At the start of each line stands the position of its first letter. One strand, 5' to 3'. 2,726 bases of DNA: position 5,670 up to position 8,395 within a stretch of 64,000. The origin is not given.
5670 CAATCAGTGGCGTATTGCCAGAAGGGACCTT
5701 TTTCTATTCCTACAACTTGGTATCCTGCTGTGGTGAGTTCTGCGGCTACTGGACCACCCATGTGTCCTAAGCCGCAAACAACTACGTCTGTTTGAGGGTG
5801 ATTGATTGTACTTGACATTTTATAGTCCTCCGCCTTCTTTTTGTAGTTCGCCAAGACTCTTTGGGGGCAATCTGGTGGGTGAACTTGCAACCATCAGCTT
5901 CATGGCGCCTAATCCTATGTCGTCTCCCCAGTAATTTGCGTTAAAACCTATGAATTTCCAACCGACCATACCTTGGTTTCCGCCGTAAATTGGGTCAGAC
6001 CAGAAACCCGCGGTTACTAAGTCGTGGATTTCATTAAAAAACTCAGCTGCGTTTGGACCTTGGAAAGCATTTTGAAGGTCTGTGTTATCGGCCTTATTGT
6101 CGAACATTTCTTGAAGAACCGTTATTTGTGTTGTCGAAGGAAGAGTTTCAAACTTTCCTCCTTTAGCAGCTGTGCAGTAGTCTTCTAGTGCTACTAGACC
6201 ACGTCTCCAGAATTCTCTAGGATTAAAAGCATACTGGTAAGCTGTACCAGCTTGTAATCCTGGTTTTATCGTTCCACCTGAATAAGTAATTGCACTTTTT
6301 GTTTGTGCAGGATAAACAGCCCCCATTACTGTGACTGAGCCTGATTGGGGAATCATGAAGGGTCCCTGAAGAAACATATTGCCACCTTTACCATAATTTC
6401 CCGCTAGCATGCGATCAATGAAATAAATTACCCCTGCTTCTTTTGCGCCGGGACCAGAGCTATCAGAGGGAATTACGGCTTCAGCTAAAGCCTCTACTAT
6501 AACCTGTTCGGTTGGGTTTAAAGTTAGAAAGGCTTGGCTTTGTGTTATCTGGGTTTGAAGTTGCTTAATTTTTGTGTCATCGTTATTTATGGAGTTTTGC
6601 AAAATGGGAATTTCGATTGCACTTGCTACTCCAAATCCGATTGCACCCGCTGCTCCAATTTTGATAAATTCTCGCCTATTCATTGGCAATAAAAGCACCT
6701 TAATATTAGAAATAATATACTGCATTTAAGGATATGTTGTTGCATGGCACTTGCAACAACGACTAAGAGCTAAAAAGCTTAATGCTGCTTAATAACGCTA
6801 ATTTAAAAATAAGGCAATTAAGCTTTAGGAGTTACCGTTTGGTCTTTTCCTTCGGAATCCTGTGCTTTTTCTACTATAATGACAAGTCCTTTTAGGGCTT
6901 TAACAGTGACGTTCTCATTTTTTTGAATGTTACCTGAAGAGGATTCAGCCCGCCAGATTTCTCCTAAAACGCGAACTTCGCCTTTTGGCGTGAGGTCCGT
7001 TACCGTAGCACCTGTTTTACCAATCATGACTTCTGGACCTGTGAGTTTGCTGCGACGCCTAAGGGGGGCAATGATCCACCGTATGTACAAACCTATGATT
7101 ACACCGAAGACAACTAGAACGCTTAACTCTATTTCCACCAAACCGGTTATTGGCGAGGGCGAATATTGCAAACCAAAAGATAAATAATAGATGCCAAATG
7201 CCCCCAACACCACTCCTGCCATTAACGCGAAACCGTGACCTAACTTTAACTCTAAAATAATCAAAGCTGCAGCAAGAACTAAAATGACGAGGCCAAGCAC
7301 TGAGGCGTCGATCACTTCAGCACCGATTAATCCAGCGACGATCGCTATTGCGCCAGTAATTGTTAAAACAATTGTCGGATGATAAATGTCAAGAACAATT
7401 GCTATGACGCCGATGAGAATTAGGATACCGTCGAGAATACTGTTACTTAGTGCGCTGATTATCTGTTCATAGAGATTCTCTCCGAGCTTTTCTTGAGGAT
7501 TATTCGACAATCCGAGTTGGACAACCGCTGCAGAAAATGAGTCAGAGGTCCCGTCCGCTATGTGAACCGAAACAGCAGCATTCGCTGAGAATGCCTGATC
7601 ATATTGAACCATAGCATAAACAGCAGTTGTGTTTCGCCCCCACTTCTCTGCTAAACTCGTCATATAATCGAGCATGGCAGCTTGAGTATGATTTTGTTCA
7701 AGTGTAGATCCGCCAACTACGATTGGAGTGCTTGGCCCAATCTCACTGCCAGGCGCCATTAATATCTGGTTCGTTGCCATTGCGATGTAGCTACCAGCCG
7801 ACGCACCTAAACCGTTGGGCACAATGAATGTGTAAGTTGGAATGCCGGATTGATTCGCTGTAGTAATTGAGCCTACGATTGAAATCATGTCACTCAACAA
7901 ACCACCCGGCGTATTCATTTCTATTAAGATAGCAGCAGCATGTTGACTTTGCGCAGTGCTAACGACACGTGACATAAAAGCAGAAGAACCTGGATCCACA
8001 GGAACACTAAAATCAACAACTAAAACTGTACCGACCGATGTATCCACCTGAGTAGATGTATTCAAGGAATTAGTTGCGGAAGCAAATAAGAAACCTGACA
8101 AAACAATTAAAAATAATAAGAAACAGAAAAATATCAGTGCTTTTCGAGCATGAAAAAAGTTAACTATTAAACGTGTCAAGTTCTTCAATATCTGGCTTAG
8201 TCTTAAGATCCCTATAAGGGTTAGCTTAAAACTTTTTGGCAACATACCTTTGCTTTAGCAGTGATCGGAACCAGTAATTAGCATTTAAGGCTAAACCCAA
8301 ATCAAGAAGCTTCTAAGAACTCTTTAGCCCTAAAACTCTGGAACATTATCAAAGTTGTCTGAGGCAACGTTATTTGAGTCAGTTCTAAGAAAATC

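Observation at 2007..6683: Candidate cytochrome-c-free electron wire: TAT-exported GMC dehydrogenase -> anchored blue-copper protein -> oxidase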

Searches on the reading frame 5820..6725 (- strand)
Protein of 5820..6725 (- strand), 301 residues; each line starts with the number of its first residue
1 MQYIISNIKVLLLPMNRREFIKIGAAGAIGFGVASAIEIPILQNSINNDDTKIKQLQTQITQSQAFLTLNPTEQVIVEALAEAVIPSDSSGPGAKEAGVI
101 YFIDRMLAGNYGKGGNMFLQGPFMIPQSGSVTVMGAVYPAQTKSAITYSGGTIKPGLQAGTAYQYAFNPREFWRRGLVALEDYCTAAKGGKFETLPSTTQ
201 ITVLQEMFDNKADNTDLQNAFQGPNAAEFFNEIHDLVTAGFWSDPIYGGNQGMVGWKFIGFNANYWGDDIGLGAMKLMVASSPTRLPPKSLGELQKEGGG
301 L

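Call 4: search_protein_families(library=pfam, proteins=[window:5820-6725:-], max_evalue=0.01)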
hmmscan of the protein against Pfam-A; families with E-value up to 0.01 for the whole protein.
window:5820-6725:- (301 aa): 1 family
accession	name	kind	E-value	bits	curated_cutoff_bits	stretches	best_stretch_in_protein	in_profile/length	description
PF13618.11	Gluconate_2-dh3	-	9.2e-28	97.7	23.4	1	72-261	2-133/135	Gluconate 2-dehydrogenase subunit 3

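Call 5: search_protein_families(library=ncbifam, proteins=[window:5820-6725:-], max_evalue=0.01)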
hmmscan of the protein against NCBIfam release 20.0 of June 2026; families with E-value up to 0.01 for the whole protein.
window:5820-6725:- (301 aa): 0 families

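Call 23: search_solved_structures(query=window:5820-6725:-, max_evalue=1, show_alignments=1)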
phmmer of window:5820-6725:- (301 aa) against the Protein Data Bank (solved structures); distinct sequences matched with E-value up to 1: 0.

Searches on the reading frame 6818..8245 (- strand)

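Call 4: search_protein_families(library=pfam, proteins=[window:6818-8245:-], max_evalue=0.01)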
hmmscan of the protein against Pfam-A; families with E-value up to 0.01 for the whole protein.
window:6818-8245:- (475 aa): 4 families
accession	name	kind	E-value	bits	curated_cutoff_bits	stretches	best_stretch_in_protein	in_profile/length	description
PF25145.1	NfeD1b_N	-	1.1e-23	84.2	40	1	74-218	2-140/189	NfeD1b, N-terminal domain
PF01957.25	NfeD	-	2.3e-14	53.8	29.1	1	406-460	3-57/57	NfeD-like C-terminal, partner-binding domain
PF24961.1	NfeD_membrane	-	1.7e-09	38.2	26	1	272-390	3-115/119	NfeD integral membrane domain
PF00574.28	CLP_protease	-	0.00049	20.5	20.2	1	89-231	32-176/182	Clp protease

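Call 5: search_protein_families(library=ncbifam, proteins=[window:6818-8245:-], max_evalue=0.01)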
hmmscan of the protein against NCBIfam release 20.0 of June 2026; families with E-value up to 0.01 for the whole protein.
window:6818-8245:- (475 aa): 4 families
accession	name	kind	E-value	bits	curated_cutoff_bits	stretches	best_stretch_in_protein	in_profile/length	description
NF045542.1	Clp_rel_HeadMat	equivalog_domain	6.6e-07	29.4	120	1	99-231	28-163/165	head maturation protease, ClpP-related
TIGR00706.1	SppA_dom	equivalog_domain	4.7e-06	26.4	155.45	1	91-170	20-96/208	signal peptide peptidase SppA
NF045540.1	scaf_prot_MCP1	exception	1.3e-05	24.1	475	1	98-239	25-166/652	ClpP-like prohead protease/major capsid protein fusion protein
NF047768.1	Clp_like_SDH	equivalog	0.0025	17.3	250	1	102-177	77-147/260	SDH family Clp fold serine proteinase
